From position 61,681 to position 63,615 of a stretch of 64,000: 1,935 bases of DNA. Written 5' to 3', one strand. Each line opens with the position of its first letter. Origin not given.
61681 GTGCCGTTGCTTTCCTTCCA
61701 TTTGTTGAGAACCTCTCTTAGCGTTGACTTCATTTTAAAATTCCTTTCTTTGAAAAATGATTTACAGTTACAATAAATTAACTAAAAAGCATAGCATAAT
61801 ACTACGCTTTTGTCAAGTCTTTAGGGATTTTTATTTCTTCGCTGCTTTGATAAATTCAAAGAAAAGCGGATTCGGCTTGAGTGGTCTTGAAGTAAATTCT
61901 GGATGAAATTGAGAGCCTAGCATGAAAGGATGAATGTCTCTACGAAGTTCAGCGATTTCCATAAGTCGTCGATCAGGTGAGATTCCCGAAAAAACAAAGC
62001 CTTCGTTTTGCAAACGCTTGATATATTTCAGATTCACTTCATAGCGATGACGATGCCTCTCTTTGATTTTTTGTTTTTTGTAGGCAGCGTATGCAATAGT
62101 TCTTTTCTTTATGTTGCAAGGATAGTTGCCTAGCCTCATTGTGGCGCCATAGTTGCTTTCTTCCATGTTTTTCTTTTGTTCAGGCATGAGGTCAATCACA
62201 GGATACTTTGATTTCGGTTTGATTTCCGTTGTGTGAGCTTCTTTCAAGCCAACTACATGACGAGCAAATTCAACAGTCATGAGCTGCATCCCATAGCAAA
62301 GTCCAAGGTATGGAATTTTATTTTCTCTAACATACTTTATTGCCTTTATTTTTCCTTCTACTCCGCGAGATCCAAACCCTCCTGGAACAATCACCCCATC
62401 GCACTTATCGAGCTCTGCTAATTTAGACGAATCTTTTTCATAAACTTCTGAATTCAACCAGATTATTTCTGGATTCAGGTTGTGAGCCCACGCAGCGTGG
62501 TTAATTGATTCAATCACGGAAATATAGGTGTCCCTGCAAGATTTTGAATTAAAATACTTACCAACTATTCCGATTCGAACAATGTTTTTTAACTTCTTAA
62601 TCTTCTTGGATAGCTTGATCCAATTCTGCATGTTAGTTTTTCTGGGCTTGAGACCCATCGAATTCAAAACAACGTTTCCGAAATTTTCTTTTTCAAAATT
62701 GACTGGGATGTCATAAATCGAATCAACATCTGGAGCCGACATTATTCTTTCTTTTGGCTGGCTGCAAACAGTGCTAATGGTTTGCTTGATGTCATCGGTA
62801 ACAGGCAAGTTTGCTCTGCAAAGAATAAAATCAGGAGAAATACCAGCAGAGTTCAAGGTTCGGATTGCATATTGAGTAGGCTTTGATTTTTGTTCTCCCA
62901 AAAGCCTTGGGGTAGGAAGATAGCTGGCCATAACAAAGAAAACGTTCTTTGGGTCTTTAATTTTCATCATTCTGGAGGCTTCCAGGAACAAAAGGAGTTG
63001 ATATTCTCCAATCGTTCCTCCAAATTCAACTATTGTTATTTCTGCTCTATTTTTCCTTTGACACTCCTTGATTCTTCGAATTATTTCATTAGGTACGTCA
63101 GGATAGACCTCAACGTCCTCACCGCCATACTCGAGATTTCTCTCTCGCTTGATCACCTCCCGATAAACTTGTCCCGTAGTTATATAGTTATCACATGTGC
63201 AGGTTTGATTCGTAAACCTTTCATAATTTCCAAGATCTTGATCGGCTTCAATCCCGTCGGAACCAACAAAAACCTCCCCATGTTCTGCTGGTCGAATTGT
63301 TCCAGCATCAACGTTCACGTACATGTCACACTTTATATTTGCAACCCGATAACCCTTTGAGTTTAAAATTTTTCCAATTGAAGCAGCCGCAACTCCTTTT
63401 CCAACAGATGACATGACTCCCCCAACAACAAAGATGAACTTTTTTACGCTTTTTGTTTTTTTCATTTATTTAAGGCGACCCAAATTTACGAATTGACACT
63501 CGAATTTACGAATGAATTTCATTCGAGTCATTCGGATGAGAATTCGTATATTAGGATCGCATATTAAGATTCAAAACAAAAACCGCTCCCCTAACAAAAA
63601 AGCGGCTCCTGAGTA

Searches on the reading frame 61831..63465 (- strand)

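Call 22: search_protein_families(library=pfam, proteins=[window:61831-63465:-], max_evalue=1)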
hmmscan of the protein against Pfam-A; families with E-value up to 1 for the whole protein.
window:61831-63465:- (544 aa): 5 families
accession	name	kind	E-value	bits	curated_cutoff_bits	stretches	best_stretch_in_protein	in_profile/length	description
PF06418.20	CTP_synth_N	-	5.2e-92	308.4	26.1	1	9-271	1-264/265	CTP synthase N-terminus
PF00117.34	GATase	-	3e-40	138.4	22.8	1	312-540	4-189/190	Glutamine amidotransferase class-I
PF01656.29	CbiA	-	5.2e-06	26.9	25.4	1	15-306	4-84/125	CobQ/CobB/MinD/ParA nucleotide binding domain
PF07722.19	Peptidase_C26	-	2.2e-05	24.8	20.5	1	374-523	96-219/219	Peptidase C26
PF01174.25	SNO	-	0.24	11.7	27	0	348-402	27-87/188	SNO glutamine amidotransferase family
